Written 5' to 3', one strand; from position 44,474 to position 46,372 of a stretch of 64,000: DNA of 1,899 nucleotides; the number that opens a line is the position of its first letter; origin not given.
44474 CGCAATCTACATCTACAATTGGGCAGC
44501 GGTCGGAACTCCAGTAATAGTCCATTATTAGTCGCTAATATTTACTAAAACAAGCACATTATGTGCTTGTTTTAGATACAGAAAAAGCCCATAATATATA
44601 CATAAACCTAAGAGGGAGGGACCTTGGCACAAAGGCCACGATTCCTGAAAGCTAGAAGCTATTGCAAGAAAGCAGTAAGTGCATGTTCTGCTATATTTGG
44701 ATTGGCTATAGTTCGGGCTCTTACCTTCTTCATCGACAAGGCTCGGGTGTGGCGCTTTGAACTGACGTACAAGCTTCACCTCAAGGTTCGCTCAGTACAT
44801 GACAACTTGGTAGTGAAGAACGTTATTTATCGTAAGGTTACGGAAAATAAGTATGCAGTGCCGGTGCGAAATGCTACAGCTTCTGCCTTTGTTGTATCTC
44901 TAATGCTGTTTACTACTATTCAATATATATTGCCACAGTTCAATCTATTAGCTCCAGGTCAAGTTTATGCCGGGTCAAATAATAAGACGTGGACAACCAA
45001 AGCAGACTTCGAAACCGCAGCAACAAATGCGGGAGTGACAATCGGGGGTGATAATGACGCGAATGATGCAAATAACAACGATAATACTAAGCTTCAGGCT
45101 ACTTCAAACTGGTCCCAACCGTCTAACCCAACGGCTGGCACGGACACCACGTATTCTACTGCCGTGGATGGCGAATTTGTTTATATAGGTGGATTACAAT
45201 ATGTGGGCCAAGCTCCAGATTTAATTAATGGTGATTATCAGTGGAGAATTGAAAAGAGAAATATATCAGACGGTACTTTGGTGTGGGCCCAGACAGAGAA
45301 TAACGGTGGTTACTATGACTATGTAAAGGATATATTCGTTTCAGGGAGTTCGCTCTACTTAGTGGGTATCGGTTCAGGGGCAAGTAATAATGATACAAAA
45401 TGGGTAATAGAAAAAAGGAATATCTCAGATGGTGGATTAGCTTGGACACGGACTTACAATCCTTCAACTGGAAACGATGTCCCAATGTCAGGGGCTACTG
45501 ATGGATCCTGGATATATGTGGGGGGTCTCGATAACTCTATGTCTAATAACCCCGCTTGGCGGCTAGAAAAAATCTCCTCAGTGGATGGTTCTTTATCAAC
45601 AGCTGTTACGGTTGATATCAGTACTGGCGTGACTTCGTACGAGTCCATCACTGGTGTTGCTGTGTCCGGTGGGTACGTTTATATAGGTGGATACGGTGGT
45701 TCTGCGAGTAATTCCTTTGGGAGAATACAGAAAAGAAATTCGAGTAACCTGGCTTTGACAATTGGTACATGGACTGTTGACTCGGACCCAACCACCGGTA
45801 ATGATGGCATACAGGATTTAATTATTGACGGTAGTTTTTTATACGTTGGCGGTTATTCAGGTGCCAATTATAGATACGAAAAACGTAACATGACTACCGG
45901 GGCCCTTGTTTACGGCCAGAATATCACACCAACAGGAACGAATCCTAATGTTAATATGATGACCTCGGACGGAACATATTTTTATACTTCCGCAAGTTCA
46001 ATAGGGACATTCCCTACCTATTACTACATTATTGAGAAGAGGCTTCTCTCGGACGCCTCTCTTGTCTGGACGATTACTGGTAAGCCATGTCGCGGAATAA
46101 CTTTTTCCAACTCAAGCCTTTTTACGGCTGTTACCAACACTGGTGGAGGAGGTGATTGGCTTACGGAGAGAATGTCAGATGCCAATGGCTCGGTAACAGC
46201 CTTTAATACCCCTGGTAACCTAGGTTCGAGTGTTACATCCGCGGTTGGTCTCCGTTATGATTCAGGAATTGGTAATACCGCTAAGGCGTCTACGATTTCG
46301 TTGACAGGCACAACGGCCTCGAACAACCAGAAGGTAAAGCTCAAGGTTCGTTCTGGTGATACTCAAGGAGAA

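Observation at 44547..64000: Tandem array of three giant paralogous surface proteins with shared termini and swapped ectodomains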

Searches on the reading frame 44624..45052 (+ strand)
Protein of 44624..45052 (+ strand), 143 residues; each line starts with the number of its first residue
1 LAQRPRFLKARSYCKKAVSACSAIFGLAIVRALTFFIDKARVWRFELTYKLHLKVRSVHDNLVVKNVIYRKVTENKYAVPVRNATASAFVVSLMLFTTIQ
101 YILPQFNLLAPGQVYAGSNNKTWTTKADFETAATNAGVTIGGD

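Call 17: find_homologous_proteins(query=window:44624-45052:+, max_evalue=0.001)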
Query seq(143 aa): 13 candidates shared short words with the query, none scored E <= 0.001.

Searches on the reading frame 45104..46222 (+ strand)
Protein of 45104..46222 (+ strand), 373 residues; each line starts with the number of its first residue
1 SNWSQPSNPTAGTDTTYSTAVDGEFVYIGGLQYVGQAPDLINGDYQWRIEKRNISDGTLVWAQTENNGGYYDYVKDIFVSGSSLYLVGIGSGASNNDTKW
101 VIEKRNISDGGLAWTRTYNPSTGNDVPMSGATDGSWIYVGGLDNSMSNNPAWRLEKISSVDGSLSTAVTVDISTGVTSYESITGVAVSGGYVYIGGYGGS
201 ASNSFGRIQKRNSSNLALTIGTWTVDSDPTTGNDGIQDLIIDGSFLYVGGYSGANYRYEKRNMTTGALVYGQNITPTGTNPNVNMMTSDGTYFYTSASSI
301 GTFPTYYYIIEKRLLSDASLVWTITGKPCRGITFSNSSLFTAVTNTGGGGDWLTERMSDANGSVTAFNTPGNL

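Call 54: find_homologous_proteins(query=window:45104-46222:+, max_evalue=0.001)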
Query seq(373 aa) (373 aa): 28 proteins with E <= 0.001 among 8000 candidates.
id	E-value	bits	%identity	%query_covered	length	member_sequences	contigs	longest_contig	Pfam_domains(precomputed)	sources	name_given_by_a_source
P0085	1.3e-65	240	35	88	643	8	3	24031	PF27111.1,PF00161.25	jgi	-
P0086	1.0e-62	230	33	97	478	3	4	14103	PF18962.8,PF13860.13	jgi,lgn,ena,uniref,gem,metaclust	uniref:T9SS type A sorting domain-containing protein n=1 Tax=candidate division WOR-3 bacterium TaxI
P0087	2.6e-55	206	33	91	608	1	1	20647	PF27111.1,PF00161.25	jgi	jgi:hypothetical protein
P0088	7.5e-35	139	35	73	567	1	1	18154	PF26696.1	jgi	jgi:hypothetical protein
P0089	1.8e-30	124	30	72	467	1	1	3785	-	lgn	-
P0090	7.6e-29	119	29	70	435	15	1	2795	-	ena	-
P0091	2.9e-28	117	30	82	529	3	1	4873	PF01833.31,PF00161.25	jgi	-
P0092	3.9e-25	107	34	71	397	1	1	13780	-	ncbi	-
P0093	8.2e-25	106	30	85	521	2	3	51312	PF00161.25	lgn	-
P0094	1.5e-24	105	31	86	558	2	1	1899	PF00041.28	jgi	-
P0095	2.6e-24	104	33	74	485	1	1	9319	-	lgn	-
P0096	4.4e-24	103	32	72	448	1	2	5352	-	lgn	-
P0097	7.4e-24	103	32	56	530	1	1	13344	-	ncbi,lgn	-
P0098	5.9e-23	100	29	86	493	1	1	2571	-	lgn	-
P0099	7.2e-23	99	33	71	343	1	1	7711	-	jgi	jgi:hypothetical protein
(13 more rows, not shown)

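Call 72: predict_structure(alignment_id=A2)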
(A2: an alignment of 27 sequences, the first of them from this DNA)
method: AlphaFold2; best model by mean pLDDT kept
length: 373 residues; sequences in the alignment: 27
mean_pLDDT: 88.4   pTM: 0.90
mean pLDDT of the five models: 88.4, 86.5, 86.3, 85.7, 85.1
residues with pLDDT >= 90: 241; 70-90: 92; 50-70: 32; < 50: 8
segments of 3 or more residues with pLDDT < 50: 368-373
pLDDT, mean of each block of 10 residues (from residue 1): 82 90 96 72 85 95 90 95 97 83 98 95 92 98 81 96 95 66 97 93 91 94 86 94 96 93 95 80 93 91 71 95 86 94 76 91 65 33
secondary structure, 60 per line:
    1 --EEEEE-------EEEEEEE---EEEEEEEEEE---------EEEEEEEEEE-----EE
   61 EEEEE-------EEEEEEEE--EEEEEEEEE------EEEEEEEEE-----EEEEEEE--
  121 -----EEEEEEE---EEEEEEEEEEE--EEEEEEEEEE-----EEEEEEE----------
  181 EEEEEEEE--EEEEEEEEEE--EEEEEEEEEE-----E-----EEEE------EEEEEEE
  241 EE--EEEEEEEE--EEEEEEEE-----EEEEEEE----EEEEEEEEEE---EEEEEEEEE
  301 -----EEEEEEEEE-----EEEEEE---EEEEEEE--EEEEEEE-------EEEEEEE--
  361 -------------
elements in order: E3-7 E15-21 E25-34 E44-53 E59-65 E73-80 E83-91 E98-106 E112-118 E126-132 E136-146 E149-158 E164-170 E181-188 E191-200 E203-212 E224-227 E234-242 E245-252 E255-262 E268-274 E279-288 E292-300 E306-314 E320-325 E329-335 E338-344 E352-358

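Call 75: fold_search(model_id=the predicted structure, library=pdb)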
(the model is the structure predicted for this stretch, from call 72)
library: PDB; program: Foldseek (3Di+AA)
matches with E <= 10: 1253; with E <= 0.001: 574
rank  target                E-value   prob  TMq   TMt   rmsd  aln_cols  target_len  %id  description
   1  7fh6                  1.3e-14  1.00  0.79  0.46   5.9       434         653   18  Friedel-Crafts alkylation enzyme CylK (released 2022-02-16)
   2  7fh8                  2.0e-14  1.00  0.79  0.47   4.5       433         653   17  Friedel-Crafts alkylation enzyme CylK mutant H391A (released 2022-02-16)
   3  7fh7                  3.6e-14  1.00  0.78  0.46   4.6       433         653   17  Friedel-Crafts alkylation enzyme CylK mutant Y37F (released 2022-02-16)
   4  4xga_A                5.5e-12  1.00  0.57  0.60   5.8       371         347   14  Crystal structure of BamB and BamA P3-5 complex from E.coli (released 2016-01-20)
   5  6lys_B                2.7e-11  1.00  0.57  0.60   5.6       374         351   13  Structure of the BAM complex (released 2021-01-13)
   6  9cnx_B                8.9e-11  1.00  0.54  0.57   7.6       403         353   14  CryoEM structure of BAM in complex with the PTB1 closed-state inhibitor (in DDM detergent) (released 2024-12-25)
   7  8orr                  1.9e-10  1.00  0.54  0.57   6.5       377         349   15  Outer membrane protein assembly factor BamB from Klebsiella pneumoniae (released 2024-04-24)
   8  5d0o_B                5.6e-10  1.00  0.53  0.56   8.0       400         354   13  BamABCDE complex, outer membrane beta barrel assembly machinery entire complex (released 2016-03-09)
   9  3p1l                  1.2e-09  1.00  0.52  0.53   8.1       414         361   12  Crystal structure of Escherichia coli BamB, a lipoprotein component of the beta-barrel assembly machinery complex, nativ (released 2010-12-22)
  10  5ljo_B                2.5e-09  1.00  0.48  0.48   6.7       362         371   12  E. coli BAM complex (BamABCDE) by cryoEM (released 2016-10-12)
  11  6l8a_E                5.6e-09  1.00  0.54  0.46   7.9       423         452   13  Tetrathionate hydrolase from Acidithiobacillus ferrooxidans (released 2020-11-11)
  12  7cqy_F                6.1e-09  1.00  0.55  0.47   7.7       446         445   12  Tetrathionate hydrolase from Acidithiobacillus ferrooxidans mutant - D325N (released 2021-01-27)
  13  6l8a_A                2.2e-08  1.00  0.56  0.48   6.4       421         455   14  Tetrathionate hydrolase from Acidithiobacillus ferrooxidans (released 2020-11-11)
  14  6l8a_B                2.8e-08  1.00  0.54  0.45   5.6       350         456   14  Tetrathionate hydrolase from Acidithiobacillus ferrooxidans (released 2020-11-11)
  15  3vgz_A                3.0e-08  1.00  0.65  0.75   4.8       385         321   10  Crystal structure of E. coli YncE (released 2011-11-16)
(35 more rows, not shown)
